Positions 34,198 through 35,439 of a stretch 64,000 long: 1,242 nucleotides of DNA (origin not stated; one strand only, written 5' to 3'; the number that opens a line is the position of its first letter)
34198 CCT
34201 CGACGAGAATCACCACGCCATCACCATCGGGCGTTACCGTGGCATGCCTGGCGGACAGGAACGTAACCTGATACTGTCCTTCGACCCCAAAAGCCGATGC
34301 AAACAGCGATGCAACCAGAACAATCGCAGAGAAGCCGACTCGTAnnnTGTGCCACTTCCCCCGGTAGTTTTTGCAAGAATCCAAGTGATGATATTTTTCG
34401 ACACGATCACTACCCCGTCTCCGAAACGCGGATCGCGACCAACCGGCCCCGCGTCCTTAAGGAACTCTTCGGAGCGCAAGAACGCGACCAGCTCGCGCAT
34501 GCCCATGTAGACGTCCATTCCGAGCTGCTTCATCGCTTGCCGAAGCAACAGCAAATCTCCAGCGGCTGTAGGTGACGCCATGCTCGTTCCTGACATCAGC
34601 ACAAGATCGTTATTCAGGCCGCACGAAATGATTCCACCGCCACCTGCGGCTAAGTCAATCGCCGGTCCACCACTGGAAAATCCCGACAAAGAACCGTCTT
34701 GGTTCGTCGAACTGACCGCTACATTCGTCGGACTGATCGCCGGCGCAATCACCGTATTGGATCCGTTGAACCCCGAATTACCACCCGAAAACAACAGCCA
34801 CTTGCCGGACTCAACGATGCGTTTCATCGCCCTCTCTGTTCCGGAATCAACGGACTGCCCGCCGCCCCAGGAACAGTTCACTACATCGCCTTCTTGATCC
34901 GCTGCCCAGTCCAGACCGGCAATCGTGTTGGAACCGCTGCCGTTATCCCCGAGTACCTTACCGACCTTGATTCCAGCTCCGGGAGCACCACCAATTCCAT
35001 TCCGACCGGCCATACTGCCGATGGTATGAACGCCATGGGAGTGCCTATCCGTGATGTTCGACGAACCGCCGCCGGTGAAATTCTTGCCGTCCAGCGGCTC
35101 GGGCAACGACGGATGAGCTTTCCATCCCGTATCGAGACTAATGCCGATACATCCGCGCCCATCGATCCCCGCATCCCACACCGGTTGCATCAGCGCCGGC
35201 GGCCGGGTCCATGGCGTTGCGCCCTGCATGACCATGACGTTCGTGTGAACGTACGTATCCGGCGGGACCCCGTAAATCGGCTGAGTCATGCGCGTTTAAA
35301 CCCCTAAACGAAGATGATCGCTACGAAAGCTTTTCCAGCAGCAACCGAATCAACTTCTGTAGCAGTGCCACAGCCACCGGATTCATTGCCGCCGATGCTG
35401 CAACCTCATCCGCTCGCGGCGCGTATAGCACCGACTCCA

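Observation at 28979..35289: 6-kb island of about 15 exported or membrane proteins headed by a cytoplasmic-looking subtilase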

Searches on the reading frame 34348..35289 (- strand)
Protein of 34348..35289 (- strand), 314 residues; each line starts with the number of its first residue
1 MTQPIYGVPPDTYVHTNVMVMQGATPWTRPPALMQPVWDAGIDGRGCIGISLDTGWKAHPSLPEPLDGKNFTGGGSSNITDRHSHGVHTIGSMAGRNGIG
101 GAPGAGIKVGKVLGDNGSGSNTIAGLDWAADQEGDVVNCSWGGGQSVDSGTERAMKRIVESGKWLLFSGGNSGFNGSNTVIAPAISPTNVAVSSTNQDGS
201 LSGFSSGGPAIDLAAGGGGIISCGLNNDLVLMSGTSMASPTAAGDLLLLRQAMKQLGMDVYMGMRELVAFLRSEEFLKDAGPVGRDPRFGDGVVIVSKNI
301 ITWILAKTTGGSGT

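Call 6: search_protein_families(library=pfam, proteins=[window:34348-35289:-], max_evalue=0.1)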
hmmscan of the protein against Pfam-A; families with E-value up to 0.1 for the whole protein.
window:34348-35289:- (314 aa): 1 family
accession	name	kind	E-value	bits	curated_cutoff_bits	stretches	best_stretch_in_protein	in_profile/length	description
PF00082.27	Peptidase_S8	-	3e-29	102.7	21.8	1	52-258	9-260/288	Subtilase family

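Call 9: search_protein_families(library=phrogs, proteins=[window:34348-35289:-], max_evalue=0.01)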
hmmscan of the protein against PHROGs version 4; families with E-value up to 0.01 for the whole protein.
window:34348-35289:- (314 aa): 1 family
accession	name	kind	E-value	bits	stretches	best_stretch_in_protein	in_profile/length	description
phrog_3677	-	other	2e-39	136.2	1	37-257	587-815/1125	protease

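Call 11: find_encoding_contigs(protein=window:34348-35289:-, flank=10000, max_places=6)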
Protein window:34348-35289:- (314 aa): 3 contigs read that carry it; 2 places shown.
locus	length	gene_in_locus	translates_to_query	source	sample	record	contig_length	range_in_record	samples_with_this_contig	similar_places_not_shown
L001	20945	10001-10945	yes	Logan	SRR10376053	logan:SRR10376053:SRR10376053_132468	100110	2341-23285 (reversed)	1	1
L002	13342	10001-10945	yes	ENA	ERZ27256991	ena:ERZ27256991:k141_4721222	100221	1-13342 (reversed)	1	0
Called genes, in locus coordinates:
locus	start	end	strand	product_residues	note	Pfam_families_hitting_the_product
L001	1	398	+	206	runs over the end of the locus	PF01695:IstB_IS21 (weak)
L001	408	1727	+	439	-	PF00772:DnaB, PF20720:nSTAND3 (faint), PF13481:AAA_25, PF03796:DnaB_C, PF06745:ATPase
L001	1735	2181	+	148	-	-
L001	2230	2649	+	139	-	-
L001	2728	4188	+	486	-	PF01555:N6_N4_Mtase (faint)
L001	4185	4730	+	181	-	-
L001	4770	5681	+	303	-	PF09588:YqaJ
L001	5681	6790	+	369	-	PF03837:RecT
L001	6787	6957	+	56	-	-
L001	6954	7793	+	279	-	PF07799:DUF1643 (weak)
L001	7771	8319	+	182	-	PF03838:RecU (faint)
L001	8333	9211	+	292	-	-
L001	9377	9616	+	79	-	-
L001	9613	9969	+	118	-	-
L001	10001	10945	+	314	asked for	PF00082:Peptidase_S8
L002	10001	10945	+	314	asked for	PF00082:Peptidase_S8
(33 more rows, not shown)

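Call 12: find_related_loci(query=window:34348-35289:-, collection=viral_contigs, flank=10000)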
Query window:34348-35289:- (314 aa) in viral_contigs; peptide patterns used: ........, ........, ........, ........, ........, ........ (x = any residue, [..] = any of these).
3 stretches matched a pattern; 1 encode a relative of the query (tblastn E <= 1e-3); 1 distinct loci.
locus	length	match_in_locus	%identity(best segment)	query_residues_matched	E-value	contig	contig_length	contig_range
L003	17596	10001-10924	64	1-307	5e-125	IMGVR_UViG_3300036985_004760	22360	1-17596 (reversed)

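Call 19: find_homologous_proteins(query=window:34348-35289:-, max_evalue=1e-20)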
Query window:34348-35289:- (314 aa): 86 proteins with E <= 1e-20 among 3346 candidates.
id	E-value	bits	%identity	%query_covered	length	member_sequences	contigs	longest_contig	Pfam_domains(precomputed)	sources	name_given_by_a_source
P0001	3.9e-205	698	100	100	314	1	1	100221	PF00082.28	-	-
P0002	8.1e-144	497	71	98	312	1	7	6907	PF00082.28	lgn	-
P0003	1.3e-140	486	70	98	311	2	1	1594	PF00082.28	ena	-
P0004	2.4e-134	466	66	98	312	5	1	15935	PF00082.28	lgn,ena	-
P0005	1.8e-132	460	67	97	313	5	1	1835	PF00082.28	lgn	-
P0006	1.4e-131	457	67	97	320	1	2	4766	PF00082.28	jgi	jgi:hypothetical protein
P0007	2.7e-128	446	64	98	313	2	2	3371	PF00082.28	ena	-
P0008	1.5e-127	443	65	98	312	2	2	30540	PF00082.28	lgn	-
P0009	9.4e-126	437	64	97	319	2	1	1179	PF00082.28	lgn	-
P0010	6.0e-124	432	64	98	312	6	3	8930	PF00082.28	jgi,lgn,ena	jgi:hypothetical protein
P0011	3.0e-123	429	62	98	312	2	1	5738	PF00082.28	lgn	-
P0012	1.1e-122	427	63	98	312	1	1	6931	PF00082.28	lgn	-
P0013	4.4e-118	412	63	98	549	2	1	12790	PF00082.28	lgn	-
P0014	4.7e-118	412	62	98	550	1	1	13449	PF00082.28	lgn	-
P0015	5.4e-118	412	62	97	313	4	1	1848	PF00082.28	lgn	-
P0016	2.2e-117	410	60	98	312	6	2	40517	PF00082.28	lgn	-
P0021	2.4e-106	374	58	98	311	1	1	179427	PF00082.28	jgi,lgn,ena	-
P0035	2.3e-51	193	38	97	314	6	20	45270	PF00082.28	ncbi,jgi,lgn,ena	jgi:subtilisin family serine protease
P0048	4.5e-36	143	36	94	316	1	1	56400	PF00082.28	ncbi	-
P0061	9.4e-33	132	34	97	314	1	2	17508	PF00082.28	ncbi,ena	-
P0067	6.5e-32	129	37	88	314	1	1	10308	PF00082.28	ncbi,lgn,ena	-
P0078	2.3e-24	104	38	77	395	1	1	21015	PF00082.28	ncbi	-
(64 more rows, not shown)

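Call 20: find_encoding_contigs(protein=P0016, flank=10000, max_places=1)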
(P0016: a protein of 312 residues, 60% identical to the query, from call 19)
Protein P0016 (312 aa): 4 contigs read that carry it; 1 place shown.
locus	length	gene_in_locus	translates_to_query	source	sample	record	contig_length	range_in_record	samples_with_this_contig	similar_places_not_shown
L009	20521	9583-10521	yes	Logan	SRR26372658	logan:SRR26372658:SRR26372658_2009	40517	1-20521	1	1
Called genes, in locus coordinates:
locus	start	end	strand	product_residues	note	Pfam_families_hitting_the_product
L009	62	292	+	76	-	-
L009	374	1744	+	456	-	-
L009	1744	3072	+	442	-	PF00772:DnaB, PF13481:AAA_25, PF03796:DnaB_C, PF06745:ATPase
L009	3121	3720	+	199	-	PF03838:RecU (weak)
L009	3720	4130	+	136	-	-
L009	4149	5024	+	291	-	PF09588:YqaJ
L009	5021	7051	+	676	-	PF03837:RecT, PF14528:LAGLIDADG_3 (weak)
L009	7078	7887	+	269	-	PF07799:DUF1643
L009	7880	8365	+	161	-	-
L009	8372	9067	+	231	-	-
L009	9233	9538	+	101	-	-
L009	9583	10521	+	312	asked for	PF00082:Peptidase_S8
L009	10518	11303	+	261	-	-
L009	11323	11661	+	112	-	-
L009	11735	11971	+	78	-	-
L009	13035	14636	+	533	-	PF13289:SIR2_2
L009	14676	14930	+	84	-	-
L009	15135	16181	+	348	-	PF19587:DUF6094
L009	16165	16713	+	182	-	-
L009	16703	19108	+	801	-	PF04851:ResIII (weak), PF00176:SNF2-rel_dom (weak), PF00271:Helicase_C (faint)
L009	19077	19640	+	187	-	-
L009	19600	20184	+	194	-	-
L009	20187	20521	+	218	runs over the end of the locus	-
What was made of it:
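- The slot after g02 is variable and holds a SIR2_2 gene in L009 (call 20).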

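Call 21: find_encoding_contigs(protein=P0008, flank=10000, max_places=1)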
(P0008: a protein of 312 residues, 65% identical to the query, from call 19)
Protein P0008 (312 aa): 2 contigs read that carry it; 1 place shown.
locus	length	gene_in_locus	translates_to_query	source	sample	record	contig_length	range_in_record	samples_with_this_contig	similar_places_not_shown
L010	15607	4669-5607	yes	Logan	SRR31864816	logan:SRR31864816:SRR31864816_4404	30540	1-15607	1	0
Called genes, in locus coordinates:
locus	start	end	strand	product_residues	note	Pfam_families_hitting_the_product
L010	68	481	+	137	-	-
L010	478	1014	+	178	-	PF02511:Thy1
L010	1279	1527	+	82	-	PF11753:DUF3310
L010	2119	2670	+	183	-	-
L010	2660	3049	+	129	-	PF08774:VRR_NUC (weak)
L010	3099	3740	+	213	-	PF23978:DUF7303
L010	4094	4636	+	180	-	-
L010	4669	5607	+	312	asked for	PF00082:Peptidase_S8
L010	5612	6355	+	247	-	-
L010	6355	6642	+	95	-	-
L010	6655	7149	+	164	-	-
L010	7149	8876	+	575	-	-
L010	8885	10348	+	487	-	PF13264:DUF4055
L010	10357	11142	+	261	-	-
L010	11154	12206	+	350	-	-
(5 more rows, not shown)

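Call 22: find_encoding_contigs(protein=P0021, flank=10000, max_places=1)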
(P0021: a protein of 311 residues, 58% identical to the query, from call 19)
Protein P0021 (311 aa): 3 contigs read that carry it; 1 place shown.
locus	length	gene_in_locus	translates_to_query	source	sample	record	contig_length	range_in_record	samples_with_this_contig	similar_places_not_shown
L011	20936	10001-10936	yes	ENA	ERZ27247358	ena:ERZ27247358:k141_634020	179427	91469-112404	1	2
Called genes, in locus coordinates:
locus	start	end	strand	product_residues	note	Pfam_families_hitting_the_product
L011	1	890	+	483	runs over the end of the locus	-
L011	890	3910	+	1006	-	-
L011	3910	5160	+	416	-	-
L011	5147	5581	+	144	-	PF04777:Evr1_Alr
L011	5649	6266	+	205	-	-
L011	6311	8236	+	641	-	PF24308:DUF7487, PF04480:DUF559 (weak)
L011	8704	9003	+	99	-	-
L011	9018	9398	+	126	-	-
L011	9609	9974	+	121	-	-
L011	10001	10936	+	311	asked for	PF00082:Peptidase_S8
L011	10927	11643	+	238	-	-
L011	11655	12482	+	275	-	PF08123:DOT1, PF02353:CMAS (weak), PF13847:Methyltransf_31 (weak), PF08241:Methyltransf_11 (weak), PF13649:Methyltransf_25 (weak)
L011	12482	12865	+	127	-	PF13899:Thioredoxin_7, PF00085:Thioredoxin, PF13098:Thioredoxin_2 (faint)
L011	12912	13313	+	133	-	-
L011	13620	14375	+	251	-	PF00989:PAS (faint), PF13188:PAS_8 (faint), PF13426:PAS_9, PF08447:PAS_3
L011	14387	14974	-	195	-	-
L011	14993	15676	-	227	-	-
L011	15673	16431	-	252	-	-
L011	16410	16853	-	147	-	-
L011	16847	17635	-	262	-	PF01370:Epimerase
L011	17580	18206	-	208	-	-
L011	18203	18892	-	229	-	-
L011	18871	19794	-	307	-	PF01073:3Beta_HSD, PF01370:Epimerase, PF02719:Polysacc_synt_2 (weak), PF04321:RmlD_sub_bind, PF07993:NAD_binding_4 (faint), PF16363:GDP_Man_Dehyd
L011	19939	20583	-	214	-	PF05711:TylF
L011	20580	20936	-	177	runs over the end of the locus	PF13578:Methyltransf_24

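Call 27: search_solved_structures(query=window:34348-35289:-, max_evalue=0.00001, show_alignments=2)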
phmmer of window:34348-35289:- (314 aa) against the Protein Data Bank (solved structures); distinct sequences matched with E-value up to 0.00001: 89 (the best 60 are shown).
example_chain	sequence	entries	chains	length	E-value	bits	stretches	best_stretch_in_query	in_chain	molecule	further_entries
7y6m_C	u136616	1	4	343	9.7e-29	103.7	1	17-255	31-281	Intracellular serine protease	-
7xr8_A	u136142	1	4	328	4.1e-24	88.5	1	36-254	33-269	Major intracellular serine protease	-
1sbh_A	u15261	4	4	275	2.2e-23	86.1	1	50-249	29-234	SUBTILISIN 8397+1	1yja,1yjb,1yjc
1aqn_A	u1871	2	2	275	3.5e-23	85.5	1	52-249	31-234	SUBTILISIN 8324 | SUBTILISIN BPN'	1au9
1c3l_A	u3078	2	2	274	3.9e-23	85.3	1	35-251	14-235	SUBTILISIN-CARLSBERG | Subtilisin Carlsberg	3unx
1yu6_A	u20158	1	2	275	4e-23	85.3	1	30-251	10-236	Subtilisin Carlsberg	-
1af4_A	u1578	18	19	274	5.2e-23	84.9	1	35-251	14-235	SUBTILISIN CARLSBERG | SUBTILISIN CARLSBERG, TYPE VIII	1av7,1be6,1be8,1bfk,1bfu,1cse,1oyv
1scn_E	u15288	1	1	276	5.3e-23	84.9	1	35-251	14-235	SUBTILISIN CARLSBERG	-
4gi3_A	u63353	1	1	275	5.5e-23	84.8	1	30-251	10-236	KerA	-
1sbi_A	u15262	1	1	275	5.6e-23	84.8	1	50-249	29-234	SUBTILISIN 8397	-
1ak9_A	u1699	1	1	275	6.7e-23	84.5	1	52-249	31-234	SUBTILISIN 8321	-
1s01_A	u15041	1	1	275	6.9e-23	84.5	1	50-249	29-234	Subtilisin BPN'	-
3qtl_A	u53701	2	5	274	7.1e-23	84.5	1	35-251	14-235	Subtilisin-like serin protease | KerA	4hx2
1sel_A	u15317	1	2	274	1.7e-22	83.2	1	35-251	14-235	SELENOSUBTILISIN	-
1avt_A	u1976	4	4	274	1.7e-22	83.2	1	35-251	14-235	SUBTILISIN CARLSBERG, TYPE VIII | KerA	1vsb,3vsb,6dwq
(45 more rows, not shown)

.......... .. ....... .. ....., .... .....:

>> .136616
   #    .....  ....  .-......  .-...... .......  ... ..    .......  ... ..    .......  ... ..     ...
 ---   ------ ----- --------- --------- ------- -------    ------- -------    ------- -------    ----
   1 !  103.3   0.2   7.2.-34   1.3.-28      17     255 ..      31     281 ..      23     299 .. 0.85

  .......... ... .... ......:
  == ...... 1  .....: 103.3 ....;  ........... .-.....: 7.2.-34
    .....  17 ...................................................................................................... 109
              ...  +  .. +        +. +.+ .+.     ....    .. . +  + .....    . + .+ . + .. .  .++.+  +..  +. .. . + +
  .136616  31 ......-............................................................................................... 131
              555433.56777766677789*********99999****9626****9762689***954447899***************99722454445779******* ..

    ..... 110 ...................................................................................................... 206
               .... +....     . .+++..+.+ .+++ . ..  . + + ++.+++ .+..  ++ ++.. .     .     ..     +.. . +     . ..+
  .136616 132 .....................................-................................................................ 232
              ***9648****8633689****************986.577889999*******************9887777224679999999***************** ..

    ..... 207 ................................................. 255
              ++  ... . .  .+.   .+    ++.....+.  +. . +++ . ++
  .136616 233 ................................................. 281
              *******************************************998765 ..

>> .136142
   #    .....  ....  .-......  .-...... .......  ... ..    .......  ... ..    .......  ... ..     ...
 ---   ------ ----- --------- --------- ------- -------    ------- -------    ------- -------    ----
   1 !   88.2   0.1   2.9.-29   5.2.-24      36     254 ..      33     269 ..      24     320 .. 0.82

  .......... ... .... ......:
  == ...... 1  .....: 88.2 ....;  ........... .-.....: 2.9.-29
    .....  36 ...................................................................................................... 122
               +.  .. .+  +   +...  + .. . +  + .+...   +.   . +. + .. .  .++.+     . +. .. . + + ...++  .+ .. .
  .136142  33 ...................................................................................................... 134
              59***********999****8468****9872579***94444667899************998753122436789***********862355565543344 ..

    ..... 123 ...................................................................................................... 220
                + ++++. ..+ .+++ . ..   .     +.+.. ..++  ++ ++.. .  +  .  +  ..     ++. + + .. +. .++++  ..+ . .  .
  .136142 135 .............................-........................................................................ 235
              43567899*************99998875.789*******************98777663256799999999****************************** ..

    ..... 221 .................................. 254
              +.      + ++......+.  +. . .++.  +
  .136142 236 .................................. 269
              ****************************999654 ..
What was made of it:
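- On Intracellular subtilisin protease (ISP) subgroup: Best PDB sequence hits are ISPs (call 27).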

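Call 29: find_related_loci(query=A2, collection=metagenome_contigs, flank=10000)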
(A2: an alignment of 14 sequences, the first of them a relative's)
Query A2 (314 aa) in metagenome_contigs; peptide patterns used: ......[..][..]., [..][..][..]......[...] (x = any residue, [..] = any of these).
600 stretches matched a pattern (row limit reached: there are more); 382 encode a relative of the query (tblastn E <= 1e-3); the best 80 are kept; 80 distinct loci.
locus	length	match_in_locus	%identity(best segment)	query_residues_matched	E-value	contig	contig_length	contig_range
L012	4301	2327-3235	38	1-298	7e-50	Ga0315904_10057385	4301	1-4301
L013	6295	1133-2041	38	1-298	3e-49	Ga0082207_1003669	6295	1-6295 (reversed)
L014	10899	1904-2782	35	1-293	1e-39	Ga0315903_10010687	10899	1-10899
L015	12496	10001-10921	35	1-307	4e-36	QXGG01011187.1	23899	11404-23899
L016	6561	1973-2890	35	5-304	3e-36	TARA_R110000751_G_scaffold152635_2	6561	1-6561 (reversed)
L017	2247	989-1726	40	52-300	4e-35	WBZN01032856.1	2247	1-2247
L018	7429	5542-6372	37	1-275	2e-33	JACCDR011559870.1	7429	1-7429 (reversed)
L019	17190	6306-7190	35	8-298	1e-31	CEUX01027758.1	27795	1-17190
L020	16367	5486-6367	32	1-293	8e-26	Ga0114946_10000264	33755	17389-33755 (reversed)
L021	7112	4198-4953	33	52-304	5e-26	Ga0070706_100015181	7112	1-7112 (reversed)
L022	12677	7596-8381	32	37-300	3e-25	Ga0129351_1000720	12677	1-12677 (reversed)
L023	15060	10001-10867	33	3-292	3e-25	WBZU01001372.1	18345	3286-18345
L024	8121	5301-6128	30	34-310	2e-24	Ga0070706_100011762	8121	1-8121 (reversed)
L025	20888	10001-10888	31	4-294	6e-24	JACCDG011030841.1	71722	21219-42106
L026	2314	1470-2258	36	27-292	7e-24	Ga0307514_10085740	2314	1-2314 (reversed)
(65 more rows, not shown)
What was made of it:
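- Tried and rejected: The metagenome scan was likewise mostly distant (call 29).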
